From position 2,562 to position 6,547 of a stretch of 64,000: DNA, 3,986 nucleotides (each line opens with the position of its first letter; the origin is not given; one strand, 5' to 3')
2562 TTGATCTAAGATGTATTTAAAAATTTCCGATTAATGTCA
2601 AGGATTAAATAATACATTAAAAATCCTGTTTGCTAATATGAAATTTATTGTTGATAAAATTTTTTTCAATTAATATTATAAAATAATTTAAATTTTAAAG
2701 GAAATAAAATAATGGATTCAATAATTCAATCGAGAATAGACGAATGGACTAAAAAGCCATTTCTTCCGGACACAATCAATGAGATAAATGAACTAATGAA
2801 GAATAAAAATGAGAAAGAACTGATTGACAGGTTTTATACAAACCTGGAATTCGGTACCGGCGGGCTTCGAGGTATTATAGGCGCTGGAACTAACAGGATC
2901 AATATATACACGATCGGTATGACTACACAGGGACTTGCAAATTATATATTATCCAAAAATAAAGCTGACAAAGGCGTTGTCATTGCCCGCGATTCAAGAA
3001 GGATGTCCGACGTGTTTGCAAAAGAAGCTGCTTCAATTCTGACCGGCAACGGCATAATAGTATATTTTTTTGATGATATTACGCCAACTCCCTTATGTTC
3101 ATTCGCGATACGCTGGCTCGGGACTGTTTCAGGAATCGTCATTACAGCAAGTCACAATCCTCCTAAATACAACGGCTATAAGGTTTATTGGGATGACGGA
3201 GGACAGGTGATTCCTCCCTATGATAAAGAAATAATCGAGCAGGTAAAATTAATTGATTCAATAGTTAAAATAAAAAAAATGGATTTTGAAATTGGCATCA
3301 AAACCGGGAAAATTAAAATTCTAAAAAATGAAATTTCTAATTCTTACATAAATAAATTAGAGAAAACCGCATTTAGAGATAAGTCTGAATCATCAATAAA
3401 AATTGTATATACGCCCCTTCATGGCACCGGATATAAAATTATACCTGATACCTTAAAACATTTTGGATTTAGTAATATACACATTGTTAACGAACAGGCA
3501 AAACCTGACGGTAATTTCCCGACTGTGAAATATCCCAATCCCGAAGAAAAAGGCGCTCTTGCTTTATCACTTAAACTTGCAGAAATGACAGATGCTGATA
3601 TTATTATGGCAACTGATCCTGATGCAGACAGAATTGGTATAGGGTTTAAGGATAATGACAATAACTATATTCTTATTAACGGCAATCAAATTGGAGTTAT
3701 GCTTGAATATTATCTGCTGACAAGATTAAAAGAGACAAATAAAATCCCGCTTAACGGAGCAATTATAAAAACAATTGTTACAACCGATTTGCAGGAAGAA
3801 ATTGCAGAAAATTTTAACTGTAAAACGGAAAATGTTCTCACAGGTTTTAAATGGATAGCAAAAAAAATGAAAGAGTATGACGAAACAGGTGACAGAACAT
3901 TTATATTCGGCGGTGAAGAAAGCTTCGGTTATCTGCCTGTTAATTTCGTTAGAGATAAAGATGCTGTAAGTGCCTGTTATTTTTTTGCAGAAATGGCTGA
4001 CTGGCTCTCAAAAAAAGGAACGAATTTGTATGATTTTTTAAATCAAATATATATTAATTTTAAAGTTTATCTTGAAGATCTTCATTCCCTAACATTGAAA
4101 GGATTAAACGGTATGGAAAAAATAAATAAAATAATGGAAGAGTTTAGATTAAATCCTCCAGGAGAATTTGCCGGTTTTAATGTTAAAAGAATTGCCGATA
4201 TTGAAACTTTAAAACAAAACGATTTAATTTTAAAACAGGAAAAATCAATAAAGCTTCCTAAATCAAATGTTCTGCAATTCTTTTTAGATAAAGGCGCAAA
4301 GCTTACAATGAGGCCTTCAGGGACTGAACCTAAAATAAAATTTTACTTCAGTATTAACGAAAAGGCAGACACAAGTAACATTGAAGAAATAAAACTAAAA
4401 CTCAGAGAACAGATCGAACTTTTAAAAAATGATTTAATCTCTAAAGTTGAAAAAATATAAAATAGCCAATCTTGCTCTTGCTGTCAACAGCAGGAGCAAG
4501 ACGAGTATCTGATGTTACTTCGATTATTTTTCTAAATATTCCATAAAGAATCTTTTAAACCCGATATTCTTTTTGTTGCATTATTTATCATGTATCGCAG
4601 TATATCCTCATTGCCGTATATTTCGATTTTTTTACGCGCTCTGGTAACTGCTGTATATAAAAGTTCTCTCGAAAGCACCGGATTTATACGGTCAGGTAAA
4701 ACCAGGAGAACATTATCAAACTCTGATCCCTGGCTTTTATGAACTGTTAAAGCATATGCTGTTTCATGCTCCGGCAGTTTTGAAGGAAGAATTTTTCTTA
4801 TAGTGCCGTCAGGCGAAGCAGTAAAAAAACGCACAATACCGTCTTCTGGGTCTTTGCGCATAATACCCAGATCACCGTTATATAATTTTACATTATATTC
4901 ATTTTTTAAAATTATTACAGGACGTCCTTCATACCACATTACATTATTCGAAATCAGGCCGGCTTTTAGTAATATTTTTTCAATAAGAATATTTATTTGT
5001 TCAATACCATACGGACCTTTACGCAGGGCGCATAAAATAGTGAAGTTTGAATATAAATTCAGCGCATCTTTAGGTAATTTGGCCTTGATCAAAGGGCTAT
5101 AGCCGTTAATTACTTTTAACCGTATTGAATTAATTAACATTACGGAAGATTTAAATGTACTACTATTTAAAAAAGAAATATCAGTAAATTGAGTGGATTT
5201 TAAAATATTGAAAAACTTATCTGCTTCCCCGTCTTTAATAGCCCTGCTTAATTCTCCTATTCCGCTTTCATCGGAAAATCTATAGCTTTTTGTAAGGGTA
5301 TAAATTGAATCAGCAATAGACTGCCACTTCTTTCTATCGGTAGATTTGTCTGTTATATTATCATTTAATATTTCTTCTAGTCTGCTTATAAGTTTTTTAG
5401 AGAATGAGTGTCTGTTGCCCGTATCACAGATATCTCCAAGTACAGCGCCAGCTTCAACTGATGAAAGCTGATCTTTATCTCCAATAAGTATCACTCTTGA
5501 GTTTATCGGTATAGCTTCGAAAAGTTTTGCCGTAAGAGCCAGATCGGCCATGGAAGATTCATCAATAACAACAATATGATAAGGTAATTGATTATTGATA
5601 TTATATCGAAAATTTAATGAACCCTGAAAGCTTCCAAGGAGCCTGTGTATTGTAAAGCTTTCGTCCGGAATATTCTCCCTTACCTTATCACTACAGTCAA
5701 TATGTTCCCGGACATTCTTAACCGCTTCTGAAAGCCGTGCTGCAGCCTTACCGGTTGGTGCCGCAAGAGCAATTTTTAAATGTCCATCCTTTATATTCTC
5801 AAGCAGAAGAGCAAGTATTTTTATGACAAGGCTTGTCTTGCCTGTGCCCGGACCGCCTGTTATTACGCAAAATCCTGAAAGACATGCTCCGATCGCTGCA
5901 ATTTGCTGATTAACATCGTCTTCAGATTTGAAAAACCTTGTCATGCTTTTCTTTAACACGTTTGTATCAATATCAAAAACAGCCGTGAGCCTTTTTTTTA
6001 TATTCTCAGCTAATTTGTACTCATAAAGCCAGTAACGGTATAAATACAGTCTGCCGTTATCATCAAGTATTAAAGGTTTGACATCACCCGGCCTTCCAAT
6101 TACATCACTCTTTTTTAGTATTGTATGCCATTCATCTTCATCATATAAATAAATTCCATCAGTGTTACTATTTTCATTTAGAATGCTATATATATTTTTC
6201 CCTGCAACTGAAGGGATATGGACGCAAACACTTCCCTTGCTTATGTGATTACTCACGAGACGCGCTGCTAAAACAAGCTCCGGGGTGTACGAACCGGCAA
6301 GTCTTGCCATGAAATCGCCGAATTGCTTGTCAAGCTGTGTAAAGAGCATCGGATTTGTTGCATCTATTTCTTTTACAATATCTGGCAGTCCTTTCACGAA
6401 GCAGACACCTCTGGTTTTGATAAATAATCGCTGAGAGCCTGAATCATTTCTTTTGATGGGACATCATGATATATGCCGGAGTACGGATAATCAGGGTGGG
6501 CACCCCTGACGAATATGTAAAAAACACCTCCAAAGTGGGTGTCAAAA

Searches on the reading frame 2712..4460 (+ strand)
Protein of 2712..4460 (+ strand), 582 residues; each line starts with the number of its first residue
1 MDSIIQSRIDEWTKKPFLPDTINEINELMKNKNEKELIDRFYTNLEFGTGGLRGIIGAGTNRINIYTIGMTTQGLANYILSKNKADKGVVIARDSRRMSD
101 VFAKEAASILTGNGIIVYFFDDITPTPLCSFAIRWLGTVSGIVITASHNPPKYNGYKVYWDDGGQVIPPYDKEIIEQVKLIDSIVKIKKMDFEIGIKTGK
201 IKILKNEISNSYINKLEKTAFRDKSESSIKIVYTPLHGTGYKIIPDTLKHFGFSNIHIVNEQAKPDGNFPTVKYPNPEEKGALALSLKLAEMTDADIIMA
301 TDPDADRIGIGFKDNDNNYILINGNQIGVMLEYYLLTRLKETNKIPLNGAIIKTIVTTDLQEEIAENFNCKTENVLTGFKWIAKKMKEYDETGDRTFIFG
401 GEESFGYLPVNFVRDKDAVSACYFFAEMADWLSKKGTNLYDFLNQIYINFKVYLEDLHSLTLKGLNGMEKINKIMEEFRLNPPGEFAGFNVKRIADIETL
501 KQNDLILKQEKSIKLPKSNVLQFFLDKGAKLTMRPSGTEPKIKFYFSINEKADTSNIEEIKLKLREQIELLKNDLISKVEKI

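Call 81: search_protein_families(library=pfam, proteins=[window:2712-4460:+], max_evalue=0.00001)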
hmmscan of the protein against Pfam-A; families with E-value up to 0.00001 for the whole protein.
window:2712-4460:+ (582 aa): 3 families
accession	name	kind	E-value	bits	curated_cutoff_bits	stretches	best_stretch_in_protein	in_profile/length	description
PF02878.22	PGM_PMM_I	-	1.6e-39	135.2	22.5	1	46-181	3-134/138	Phosphoglucomutase/phosphomannomutase, alpha/beta/alpha domain I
PF02879.22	PGM_PMM_II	-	8.2e-27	94.2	29.3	1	211-311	2-99/103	Phosphoglucomutase/phosphomannomutase, alpha/beta/alpha domain II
PF02880.22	PGM_PMM_III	-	1.1e-17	64.7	20.7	1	323-446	1-111/115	Phosphoglucomutase/phosphomannomutase, alpha/beta/alpha domain III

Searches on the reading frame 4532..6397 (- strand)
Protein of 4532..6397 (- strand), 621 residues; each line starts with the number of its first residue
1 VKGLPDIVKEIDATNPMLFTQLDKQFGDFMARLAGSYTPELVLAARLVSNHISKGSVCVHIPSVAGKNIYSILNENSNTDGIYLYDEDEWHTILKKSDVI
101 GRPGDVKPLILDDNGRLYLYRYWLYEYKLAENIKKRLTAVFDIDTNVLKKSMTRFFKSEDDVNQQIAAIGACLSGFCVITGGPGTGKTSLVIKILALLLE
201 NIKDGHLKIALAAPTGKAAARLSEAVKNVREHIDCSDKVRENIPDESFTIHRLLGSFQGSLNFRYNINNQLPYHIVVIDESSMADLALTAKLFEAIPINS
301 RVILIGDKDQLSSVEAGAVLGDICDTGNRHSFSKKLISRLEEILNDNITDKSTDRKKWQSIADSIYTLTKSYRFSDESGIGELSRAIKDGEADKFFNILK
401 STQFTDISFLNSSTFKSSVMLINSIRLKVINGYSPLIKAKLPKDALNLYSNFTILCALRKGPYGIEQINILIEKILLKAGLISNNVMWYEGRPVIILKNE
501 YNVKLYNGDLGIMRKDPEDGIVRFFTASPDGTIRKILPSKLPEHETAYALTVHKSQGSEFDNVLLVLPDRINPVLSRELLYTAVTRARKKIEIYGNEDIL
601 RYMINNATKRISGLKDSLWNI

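Call 53: search_protein_families(library=ncbifam, proteins=[window:4532-6397:-], max_evalue=1e-10)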
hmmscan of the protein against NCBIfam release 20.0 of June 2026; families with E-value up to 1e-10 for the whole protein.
window:4532-6397:- (621 aa): 4 families
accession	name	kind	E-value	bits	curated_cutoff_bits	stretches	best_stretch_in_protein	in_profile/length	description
NF008127.0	PRK10875.1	equivalog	8e-163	543.2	671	1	13-618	10-614/619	exodeoxyribonuclease V subunit alpha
TIGR01447.1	recD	equivalog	2.4e-162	541.6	310.15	1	19-616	10-595/597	exodeoxyribonuclease V subunit alpha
TIGR01448.2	helicase_RecD2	equivalog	7.3e-83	278.9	500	2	107-328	266-464/713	SF1B family DNA helicase RecD2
TIGR02768.1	TraA_Ti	equivalog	1.2e-18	66.8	590.45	0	490-598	617-718/751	Ti-type conjugative transfer relaxase TraA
